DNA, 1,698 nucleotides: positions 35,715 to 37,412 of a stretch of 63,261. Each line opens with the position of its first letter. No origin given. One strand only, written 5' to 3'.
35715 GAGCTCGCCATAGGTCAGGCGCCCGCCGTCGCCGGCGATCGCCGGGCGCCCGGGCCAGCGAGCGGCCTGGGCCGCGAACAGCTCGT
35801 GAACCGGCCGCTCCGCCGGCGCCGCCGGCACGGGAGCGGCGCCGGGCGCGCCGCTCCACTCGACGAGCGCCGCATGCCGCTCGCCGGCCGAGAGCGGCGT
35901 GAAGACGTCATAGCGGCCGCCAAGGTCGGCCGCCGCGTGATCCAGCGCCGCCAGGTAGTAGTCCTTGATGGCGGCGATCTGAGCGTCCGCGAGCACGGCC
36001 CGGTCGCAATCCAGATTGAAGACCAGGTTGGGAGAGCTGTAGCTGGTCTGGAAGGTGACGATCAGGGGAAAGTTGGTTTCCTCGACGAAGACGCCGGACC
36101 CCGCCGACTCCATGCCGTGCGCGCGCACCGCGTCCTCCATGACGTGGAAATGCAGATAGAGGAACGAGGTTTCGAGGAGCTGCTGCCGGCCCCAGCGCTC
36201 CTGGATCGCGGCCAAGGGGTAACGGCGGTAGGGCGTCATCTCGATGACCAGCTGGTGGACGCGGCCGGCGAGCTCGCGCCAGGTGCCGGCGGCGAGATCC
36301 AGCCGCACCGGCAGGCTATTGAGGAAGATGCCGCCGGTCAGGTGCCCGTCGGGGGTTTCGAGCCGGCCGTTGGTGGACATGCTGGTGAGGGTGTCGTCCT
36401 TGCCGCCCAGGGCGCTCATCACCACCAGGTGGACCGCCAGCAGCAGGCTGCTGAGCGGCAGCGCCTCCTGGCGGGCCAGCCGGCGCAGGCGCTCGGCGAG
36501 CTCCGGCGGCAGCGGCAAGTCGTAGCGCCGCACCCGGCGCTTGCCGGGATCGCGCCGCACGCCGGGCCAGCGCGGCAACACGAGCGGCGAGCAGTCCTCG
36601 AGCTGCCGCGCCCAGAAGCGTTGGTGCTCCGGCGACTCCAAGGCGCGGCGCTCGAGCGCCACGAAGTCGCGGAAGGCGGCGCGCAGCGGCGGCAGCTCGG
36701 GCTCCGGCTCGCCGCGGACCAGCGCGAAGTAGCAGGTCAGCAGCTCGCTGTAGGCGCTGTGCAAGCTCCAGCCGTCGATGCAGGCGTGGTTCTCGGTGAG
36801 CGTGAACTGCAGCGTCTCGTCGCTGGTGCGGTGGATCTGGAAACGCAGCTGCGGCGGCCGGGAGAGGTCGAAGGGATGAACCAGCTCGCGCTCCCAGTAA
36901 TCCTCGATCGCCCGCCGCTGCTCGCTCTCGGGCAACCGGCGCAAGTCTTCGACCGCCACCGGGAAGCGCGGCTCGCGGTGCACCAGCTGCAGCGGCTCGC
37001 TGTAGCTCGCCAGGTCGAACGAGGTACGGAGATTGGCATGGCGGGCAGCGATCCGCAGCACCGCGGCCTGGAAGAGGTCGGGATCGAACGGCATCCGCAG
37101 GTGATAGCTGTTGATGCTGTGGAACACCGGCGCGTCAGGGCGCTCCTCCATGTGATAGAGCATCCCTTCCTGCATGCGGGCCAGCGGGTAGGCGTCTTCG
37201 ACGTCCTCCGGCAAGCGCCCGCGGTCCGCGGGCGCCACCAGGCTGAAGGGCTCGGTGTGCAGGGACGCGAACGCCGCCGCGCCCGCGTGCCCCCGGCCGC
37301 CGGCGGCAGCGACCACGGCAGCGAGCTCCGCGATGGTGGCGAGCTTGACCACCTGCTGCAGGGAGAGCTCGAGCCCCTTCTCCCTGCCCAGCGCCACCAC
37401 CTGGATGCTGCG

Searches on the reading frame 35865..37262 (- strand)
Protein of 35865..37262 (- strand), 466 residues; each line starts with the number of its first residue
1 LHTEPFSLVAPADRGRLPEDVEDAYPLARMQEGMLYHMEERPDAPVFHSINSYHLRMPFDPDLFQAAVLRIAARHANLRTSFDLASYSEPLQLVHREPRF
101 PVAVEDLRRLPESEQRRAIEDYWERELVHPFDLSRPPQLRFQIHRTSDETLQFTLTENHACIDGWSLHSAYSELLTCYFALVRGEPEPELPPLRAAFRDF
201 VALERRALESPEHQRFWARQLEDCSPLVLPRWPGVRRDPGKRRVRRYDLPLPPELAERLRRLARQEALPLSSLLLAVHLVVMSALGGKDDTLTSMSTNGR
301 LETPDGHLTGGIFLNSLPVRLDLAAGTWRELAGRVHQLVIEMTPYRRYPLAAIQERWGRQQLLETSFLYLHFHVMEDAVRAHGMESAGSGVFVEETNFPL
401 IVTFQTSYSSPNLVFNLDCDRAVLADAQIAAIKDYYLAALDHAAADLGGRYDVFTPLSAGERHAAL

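Call 74: search_solved_structures(query=window:35865-37262:-, max_evalue=1e-10, show_alignments=3)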
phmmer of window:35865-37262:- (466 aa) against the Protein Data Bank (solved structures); distinct sequences matched with E-value up to 1e-10: 23.
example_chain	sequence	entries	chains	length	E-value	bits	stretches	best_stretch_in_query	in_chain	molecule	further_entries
8jbr_A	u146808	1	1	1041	2.6e-95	323.1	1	14-464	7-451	McyA protein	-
7r9x_A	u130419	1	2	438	1e-52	182.7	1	16-437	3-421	AmbE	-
9lcq_A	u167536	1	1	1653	7.9e-39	136.9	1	19-420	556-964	PvdL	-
9up2_A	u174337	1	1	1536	9.7e-39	136.6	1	19-420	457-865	PvdL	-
9lcp_A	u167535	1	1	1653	1.2e-38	136.3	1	19-420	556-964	PvdL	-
9lco_A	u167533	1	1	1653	1.2e-38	136.3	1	19-420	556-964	PvdL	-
8hlk_A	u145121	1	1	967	1.9e-35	125.8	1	18-357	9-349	Microcystin synthetase B (Fragment)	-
9rde_A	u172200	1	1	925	3.1e-34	121.8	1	20-444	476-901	Bacitracin synthase 3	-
8f7h_A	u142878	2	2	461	2e-30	109.2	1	14-440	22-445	Surfactin synthetase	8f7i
8f7f_A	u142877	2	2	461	5.4e-30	107.8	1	14-440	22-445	Surfactin synthetase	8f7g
9bfd_B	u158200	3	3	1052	7.8e-27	97.4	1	19-430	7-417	Tyrocidine synthase 2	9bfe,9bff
2vsq_A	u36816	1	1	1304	1.5e-26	96.4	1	19-440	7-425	SURFACTIN SYNTHETASE SUBUNIT 3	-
6oyf_A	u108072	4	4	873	5.2e-21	78.2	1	40-356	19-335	Txo1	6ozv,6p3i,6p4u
6p1j_A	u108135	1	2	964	1.4e-19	73.5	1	23-358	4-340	Txo2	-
4znm_A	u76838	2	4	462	2.5e-17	66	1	41-335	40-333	C-domain type II peptide synthetase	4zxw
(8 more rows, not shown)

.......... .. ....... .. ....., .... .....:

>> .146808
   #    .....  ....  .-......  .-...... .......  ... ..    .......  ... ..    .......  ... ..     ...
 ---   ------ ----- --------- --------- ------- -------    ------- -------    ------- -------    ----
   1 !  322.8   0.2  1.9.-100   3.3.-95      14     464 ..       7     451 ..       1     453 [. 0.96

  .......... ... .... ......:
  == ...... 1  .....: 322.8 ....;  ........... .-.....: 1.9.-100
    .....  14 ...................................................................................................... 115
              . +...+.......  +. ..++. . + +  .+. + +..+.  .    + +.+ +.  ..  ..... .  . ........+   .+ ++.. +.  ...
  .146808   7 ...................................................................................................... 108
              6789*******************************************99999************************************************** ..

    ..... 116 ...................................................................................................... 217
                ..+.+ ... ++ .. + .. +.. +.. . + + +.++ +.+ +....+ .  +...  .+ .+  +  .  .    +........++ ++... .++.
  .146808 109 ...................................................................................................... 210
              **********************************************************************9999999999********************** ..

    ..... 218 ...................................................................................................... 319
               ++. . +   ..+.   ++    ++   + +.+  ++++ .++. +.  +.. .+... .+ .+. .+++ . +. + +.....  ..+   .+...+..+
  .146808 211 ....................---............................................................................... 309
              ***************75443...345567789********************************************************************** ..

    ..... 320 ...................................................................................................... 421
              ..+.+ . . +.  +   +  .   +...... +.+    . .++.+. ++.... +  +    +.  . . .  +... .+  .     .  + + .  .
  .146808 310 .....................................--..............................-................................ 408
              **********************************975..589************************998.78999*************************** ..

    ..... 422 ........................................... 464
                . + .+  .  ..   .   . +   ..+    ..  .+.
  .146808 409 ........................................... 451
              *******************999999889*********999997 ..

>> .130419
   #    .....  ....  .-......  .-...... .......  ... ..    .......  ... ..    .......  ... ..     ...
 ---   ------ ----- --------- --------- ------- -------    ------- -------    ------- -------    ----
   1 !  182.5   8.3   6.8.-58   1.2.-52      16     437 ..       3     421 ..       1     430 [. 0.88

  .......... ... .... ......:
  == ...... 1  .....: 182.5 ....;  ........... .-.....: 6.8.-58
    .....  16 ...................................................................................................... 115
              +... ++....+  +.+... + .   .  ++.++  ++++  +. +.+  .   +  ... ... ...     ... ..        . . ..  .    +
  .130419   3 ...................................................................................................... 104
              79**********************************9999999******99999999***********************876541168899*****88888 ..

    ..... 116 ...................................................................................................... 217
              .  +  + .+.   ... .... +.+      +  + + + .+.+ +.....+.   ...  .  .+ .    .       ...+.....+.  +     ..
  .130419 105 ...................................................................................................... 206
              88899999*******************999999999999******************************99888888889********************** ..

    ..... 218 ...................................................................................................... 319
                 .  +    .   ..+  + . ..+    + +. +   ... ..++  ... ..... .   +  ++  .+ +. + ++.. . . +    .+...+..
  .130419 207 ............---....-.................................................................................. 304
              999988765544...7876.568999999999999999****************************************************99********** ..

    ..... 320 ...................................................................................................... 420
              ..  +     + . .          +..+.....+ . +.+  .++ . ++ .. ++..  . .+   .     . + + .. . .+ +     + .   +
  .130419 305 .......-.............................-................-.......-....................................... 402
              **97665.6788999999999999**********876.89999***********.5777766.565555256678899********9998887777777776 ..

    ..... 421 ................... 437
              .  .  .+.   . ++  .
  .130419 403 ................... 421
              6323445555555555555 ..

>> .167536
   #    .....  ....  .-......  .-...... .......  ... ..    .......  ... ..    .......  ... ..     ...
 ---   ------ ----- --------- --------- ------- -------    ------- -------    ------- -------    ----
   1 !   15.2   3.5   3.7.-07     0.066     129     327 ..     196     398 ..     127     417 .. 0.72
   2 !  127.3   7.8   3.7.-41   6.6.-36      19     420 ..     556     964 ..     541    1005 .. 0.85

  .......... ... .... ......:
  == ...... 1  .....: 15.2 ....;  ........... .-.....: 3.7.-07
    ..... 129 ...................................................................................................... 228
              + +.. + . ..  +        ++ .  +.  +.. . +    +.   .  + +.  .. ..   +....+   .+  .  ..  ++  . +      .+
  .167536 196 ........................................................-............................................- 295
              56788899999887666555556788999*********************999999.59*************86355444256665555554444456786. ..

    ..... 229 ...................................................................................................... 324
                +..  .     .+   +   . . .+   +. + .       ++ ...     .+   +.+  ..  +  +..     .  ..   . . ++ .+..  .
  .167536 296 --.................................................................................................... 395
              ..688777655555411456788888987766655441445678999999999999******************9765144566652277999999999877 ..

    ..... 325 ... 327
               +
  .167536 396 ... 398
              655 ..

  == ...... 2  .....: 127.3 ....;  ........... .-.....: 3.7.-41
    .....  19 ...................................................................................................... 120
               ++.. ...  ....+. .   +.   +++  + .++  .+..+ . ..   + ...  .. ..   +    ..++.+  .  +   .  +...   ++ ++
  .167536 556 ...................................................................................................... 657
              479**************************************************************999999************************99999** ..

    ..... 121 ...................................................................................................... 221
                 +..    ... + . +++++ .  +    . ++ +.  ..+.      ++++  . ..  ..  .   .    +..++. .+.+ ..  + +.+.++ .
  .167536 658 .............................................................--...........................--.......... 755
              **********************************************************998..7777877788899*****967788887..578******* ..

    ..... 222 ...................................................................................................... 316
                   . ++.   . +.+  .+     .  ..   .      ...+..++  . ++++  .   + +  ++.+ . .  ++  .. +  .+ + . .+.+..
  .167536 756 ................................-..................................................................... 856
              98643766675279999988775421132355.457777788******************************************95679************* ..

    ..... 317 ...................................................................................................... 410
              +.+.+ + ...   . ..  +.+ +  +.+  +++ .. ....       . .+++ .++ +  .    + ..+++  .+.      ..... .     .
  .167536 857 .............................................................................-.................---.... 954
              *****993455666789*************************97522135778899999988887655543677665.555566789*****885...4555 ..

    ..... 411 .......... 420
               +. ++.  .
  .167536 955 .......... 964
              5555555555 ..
